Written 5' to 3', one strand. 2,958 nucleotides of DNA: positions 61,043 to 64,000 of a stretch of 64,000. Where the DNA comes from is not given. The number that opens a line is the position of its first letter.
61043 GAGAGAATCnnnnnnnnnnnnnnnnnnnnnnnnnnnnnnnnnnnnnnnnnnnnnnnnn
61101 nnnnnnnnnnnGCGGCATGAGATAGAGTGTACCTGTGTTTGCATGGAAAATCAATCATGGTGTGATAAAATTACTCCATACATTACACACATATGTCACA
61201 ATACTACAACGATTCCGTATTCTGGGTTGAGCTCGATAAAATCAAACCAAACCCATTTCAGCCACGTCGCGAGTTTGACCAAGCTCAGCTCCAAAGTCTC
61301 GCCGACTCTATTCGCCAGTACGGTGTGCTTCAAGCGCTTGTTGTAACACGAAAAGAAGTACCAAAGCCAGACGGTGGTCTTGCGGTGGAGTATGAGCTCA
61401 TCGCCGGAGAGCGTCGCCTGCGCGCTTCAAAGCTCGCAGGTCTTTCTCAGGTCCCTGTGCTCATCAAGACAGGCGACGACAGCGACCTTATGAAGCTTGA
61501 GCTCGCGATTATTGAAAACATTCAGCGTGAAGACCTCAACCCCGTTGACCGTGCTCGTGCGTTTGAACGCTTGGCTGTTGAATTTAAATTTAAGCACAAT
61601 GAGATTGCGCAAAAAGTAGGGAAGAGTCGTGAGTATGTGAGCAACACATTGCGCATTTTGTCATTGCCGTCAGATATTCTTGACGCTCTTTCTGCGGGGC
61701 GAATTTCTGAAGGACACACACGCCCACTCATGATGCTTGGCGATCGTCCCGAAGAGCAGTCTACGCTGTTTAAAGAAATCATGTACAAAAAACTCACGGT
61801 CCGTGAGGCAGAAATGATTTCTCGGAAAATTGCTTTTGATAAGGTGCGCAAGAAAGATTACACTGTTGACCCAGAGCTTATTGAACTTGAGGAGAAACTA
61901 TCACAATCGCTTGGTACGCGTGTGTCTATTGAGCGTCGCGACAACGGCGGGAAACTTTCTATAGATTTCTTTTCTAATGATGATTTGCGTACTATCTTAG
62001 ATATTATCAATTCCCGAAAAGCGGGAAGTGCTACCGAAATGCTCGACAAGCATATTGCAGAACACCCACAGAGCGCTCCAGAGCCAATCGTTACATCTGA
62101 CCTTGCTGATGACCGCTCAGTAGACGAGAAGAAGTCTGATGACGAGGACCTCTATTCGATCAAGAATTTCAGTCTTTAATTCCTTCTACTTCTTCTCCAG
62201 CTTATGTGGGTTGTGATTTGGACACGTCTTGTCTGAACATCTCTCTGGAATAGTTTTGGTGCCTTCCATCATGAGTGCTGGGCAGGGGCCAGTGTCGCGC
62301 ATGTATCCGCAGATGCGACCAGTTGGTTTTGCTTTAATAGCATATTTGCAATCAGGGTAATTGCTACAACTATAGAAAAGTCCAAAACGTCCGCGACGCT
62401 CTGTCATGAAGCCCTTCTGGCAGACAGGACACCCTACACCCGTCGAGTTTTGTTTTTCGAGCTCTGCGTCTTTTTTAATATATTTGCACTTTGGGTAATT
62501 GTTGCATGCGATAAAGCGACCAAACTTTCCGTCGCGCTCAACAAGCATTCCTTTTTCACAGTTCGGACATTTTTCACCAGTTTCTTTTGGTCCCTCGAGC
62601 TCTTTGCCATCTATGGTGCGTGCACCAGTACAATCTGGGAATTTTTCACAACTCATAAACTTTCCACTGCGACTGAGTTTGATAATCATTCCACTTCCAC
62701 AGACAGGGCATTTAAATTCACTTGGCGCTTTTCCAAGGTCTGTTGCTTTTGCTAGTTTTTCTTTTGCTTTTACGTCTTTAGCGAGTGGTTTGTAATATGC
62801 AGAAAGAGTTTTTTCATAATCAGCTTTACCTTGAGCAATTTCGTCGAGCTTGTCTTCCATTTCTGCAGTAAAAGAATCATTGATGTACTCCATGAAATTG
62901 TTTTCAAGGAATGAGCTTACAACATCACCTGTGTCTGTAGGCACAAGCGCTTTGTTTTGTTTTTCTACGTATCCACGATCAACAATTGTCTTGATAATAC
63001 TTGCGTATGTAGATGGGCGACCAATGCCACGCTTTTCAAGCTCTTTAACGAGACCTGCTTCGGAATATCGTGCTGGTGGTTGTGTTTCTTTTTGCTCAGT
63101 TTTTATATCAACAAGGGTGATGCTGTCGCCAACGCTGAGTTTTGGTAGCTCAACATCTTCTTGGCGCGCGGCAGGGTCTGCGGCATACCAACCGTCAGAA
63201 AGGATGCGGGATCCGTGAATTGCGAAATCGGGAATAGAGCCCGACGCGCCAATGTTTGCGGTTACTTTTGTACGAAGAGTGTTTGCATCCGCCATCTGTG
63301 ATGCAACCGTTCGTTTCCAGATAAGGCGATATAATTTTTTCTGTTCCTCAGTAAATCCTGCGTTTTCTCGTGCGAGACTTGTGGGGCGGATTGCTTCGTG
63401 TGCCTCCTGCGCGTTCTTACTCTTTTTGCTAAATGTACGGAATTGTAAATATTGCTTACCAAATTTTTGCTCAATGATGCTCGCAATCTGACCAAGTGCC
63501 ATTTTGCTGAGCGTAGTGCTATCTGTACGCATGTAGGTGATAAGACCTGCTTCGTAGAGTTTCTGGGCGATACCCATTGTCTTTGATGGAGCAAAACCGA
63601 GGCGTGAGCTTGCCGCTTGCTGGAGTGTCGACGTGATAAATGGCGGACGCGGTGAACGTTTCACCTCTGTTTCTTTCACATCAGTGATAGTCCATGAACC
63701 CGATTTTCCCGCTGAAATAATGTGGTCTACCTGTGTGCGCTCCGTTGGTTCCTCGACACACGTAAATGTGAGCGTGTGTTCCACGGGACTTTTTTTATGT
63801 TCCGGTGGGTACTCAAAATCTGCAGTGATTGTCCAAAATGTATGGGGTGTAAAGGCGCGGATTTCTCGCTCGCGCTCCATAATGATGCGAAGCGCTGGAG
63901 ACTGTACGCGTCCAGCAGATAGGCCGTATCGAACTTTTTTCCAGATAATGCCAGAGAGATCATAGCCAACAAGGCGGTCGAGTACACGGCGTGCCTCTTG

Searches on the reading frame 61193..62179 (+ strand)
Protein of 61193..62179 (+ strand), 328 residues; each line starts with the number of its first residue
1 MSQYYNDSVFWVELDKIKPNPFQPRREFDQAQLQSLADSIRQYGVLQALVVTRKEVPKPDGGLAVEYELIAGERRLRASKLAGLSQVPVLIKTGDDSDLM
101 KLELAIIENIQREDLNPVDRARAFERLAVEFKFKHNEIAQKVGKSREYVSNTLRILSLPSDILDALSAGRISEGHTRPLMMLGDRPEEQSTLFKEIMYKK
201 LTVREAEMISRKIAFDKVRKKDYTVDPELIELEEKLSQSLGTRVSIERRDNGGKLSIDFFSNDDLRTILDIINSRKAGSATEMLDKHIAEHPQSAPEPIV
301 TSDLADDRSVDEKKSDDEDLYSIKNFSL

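Call 66: find_encoding_contigs(protein=window:61193-62179:+, flank=10000, max_places=1)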
Protein window:61193-62179:+ (328 aa): 7 contigs read that carry it; 1 place shown.
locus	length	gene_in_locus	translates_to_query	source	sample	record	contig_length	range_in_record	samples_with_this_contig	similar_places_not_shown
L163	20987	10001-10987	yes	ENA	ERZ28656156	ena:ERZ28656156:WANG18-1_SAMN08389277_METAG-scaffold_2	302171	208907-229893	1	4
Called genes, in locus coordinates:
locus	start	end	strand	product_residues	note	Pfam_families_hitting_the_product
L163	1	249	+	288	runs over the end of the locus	-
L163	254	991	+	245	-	PF01409:tRNA-synt_2d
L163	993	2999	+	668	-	PF03483:B3_4, PF03484:B5, PF17759:tRNA_synthFbeta, PF03147:FDX-ACB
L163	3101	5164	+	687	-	PF02518:HATPase_c, PF00204:DNA_gyraseB, PF01751:Toprim, PF00986:DNA_gyraseB_C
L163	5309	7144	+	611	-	PF00005:ABC_tran, PF02463:SMC_N (faint)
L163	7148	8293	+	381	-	PF01168:Ala_racemase_N, PF00842:Ala_racemase_C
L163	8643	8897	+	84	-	PF02201:SWIB, PF26291:SWIB_eIF2D (weak)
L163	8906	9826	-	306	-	PF01745:IPT, PF01715:IPPT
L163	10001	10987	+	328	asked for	PF02195:ParB_N, PF17762:HTH_ParB, PF23552:ParB_C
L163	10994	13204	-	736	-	PF01751:Toprim, PF01131:Topoisom_bac, PF01396:Zn_ribbon_Top1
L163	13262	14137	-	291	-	PF02481:DNA_processg_A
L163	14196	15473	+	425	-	PF02403:Seryl_tRNA_N, PF00587:tRNA-synt_2b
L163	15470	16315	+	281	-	-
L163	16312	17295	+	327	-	PF01207:Dus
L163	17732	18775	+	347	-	PF06068:TIP49 (faint), PF05496:RuvB_N, PF13177:DNA_pol3_delta2 (weak), PF13401:AAA_22 (faint), PF00004:AAA, PF13177:DNA_pol3_delta2, PF12169:DNA_pol3_gamma3 (weak)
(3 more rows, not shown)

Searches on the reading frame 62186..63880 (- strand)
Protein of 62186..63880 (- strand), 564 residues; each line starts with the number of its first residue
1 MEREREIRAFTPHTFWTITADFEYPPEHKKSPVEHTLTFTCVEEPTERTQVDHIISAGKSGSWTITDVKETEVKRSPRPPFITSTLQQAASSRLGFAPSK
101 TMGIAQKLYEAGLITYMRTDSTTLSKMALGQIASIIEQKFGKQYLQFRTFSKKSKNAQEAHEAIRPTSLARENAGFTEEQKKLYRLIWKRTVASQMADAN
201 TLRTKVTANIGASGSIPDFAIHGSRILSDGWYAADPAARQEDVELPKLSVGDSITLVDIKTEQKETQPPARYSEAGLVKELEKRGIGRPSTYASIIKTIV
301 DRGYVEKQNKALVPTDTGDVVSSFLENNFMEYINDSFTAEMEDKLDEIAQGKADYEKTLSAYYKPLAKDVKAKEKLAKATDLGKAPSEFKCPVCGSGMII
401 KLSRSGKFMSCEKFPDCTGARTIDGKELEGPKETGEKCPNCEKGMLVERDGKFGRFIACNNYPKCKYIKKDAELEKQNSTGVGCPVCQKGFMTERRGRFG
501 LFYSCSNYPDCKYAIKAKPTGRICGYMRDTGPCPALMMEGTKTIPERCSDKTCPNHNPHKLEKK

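Call 58: search_protein_families(library=ncbifam, proteins=[window:62186-63880:-], max_evalue=1e-10)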
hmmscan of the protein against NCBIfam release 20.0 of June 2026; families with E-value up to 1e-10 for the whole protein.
window:62186-63880:- (564 aa): 12 families
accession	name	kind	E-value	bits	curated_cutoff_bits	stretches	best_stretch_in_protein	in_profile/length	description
TIGR01051.1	topA_bact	equivalog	2e-136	456.6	456.4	1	1-421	181-629/632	type I DNA topoisomerase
NF004966.0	PRK06319.1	equivalog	3.9e-109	366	868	1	47-512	237-726/862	DNA topoisomerase I/SWI domain fusion protein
NF006451.0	PRK08780.1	equivalog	6.6e-102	342.3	1265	1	1-409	180-612/824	DNA topoisomerase I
TIGR01057.1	topA_arch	equivalog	2e-72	244.3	458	1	1-417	201-618/618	DNA topoisomerase I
NF005555.0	PRK07220.1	equivalog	6.5e-64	216.5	635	1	2-418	207-620/740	DNA topoisomerase I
NF011532.0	PRK14973.1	equivalog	3.3e-59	200.6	930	1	2-419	206-619/936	DNA topoisomerase I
NF004438.0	PRK05776.1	equivalog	1.4e-57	195.3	793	1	2-396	212-611/677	DNA topoisomerase I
TIGR01054.1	rgy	equivalog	5.1e-57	193.3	471.7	1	43-364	843-1167/1172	reverse gyrase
NF005829.0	PRK07726.1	subfamily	2.3e-56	191.8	597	1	2-426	202-647/669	DNA topoisomerase 3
TIGR01056.1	topB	subfamily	1.8e-49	168.8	515.75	1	2-439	208-660/706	DNA topoisomerase III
NF006032.0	PRK08173.1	equivalog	2.8e-32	111.4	1058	1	2-427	206-663/863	DNA topoisomerase III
NF011313.0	PRK14724.1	equivalog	3.7e-17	61.4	1088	1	2-396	215-652/988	DNA topoisomerase III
